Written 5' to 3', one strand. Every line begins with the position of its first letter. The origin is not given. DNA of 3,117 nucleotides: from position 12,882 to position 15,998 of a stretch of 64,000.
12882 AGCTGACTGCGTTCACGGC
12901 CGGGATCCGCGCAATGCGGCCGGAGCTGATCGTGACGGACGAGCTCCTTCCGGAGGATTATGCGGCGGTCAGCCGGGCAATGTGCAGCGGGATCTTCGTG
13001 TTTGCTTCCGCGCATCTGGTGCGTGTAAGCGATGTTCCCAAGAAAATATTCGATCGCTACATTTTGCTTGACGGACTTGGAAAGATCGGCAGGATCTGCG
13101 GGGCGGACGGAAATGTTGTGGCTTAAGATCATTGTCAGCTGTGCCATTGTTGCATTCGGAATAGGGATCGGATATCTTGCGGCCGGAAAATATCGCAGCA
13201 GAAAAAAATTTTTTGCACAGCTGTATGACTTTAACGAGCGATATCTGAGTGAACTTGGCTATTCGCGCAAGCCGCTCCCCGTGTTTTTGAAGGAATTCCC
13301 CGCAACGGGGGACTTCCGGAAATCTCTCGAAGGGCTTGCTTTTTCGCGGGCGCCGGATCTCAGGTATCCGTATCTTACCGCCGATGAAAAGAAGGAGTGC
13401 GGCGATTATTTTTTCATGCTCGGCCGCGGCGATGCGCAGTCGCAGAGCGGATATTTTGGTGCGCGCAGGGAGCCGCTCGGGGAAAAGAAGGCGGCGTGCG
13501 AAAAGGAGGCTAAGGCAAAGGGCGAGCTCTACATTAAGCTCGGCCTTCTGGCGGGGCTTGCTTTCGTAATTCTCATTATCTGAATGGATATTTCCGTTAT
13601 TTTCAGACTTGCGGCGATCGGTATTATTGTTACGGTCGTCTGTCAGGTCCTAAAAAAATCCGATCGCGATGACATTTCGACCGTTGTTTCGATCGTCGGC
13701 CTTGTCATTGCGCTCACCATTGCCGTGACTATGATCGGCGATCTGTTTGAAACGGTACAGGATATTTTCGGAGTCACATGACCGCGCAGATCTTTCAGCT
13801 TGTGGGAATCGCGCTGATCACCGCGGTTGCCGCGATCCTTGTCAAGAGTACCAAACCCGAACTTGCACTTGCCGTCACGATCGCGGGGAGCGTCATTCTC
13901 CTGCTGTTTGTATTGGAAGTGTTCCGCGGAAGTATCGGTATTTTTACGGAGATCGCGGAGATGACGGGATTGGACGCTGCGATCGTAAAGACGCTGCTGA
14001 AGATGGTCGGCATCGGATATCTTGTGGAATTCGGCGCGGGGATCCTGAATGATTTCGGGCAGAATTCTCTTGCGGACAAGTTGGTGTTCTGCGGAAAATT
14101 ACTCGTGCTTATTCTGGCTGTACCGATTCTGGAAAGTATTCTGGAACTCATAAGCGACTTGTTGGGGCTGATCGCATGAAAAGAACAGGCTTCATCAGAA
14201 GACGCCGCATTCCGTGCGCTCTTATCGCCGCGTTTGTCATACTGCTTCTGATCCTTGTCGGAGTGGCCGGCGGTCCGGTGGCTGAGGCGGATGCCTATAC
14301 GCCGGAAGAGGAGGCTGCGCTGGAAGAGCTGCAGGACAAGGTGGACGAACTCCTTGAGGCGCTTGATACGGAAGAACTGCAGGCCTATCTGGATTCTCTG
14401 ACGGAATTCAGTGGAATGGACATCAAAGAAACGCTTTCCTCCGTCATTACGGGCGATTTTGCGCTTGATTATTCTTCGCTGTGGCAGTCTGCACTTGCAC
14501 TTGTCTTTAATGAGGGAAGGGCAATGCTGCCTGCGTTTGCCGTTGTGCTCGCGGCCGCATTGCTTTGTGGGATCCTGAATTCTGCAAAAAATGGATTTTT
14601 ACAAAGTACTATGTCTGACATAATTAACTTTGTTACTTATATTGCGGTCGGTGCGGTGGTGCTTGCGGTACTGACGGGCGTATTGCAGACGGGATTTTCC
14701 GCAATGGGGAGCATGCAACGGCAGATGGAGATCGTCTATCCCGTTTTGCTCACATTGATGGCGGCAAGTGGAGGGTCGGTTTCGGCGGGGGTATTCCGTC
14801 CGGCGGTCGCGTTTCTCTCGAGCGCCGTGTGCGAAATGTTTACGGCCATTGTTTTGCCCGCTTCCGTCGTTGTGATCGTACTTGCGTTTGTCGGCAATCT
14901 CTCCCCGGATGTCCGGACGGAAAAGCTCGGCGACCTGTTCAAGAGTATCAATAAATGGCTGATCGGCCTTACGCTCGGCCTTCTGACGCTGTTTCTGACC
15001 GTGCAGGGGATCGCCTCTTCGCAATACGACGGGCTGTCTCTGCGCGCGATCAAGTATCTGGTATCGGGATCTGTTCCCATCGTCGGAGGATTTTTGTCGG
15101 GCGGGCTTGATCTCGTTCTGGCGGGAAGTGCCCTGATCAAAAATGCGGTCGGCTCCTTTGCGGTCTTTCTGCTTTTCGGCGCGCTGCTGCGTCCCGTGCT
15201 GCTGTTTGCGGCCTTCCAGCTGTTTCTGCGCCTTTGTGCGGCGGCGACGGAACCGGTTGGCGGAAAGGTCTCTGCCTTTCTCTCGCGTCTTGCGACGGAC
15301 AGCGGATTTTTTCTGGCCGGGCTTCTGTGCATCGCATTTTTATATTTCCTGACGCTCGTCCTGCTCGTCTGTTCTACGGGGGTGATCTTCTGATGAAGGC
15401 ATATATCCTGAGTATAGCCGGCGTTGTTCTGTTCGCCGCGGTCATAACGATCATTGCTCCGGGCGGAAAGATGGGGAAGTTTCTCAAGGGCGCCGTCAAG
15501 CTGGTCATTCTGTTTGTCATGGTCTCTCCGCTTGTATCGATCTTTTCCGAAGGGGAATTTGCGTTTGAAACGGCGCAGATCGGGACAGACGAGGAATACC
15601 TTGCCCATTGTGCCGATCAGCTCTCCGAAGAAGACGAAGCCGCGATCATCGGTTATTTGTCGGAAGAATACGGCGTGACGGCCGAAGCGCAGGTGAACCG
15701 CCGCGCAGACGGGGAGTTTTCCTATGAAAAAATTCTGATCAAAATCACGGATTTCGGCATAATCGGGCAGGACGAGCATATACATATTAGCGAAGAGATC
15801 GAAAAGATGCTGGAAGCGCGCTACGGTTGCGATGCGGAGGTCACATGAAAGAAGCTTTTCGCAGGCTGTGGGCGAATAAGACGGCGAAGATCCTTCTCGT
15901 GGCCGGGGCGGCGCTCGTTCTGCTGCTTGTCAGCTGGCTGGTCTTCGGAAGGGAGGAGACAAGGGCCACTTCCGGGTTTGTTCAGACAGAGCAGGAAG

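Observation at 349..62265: Six dispersed copies of an AT-rich ~29-40 bp imperfect palindrome (core TATGTC-W-GACATA)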

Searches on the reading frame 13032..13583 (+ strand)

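Call 6: search_protein_families(library=pfam, proteins=[window:13032-13583:+])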
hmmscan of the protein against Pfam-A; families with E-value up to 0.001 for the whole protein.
window:13032-13583:+ (183 aa): 1 family
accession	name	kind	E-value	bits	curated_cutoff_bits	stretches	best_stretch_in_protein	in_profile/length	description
PF09548.15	Spore_III_AB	-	1e-14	55.3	32.5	2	113-183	100-170/170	Stage III sporulation protein AB (spore_III_AB)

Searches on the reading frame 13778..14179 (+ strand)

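Call 7: search_protein_families(library=pfam, proteins=[window:13778-14179:+])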
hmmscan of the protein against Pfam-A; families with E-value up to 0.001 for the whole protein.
window:13778-14179:+ (133 aa): 1 family
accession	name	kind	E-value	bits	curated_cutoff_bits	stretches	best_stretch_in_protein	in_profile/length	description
PF06686.16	SpoIIIAC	-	5.5e-25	87.7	24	2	73-128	1-56/56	Stage III sporulation protein AC/AD protein family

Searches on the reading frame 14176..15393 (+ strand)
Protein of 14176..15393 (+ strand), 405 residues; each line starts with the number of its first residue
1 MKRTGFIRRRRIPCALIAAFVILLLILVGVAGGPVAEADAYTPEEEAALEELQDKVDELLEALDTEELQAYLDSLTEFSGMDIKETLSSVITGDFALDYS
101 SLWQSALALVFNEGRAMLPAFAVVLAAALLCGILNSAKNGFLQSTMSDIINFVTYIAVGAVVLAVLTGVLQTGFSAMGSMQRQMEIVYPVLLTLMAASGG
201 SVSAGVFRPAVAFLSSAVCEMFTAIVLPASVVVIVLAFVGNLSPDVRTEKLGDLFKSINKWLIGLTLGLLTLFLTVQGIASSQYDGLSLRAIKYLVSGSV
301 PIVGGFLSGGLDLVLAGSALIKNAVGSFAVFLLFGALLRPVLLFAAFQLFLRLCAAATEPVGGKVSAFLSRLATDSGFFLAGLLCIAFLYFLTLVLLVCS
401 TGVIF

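Call 6: search_protein_families(library=pfam, proteins=[window:14176-15393:+])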
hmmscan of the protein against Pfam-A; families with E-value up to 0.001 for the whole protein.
window:14176-15393:+ (405 aa): 1 family
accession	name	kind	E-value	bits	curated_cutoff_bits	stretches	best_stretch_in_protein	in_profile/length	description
PF09546.15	Spore_III_AE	-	2.1e-61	208.3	27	1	81-400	1-320/321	Stage III sporulation protein AE (spore_III_AE)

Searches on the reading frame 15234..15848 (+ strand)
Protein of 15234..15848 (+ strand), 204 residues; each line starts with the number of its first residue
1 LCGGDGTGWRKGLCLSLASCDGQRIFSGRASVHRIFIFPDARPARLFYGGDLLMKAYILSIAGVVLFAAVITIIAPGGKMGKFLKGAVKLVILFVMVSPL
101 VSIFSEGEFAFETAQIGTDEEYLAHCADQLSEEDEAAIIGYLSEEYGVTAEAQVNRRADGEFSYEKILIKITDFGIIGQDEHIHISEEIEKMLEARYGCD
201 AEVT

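Call 7: search_protein_families(library=pfam, proteins=[window:15234-15848:+])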
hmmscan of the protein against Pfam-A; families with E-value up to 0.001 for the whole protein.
window:15234-15848:+ (204 aa): 1 family
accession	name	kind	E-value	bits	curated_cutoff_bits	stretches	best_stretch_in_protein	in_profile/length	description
PF09581.16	Spore_III_AF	-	2.2e-12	47.8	28.3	1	64-173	3-112/185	Stage III sporulation protein AF (Spore_III_AF)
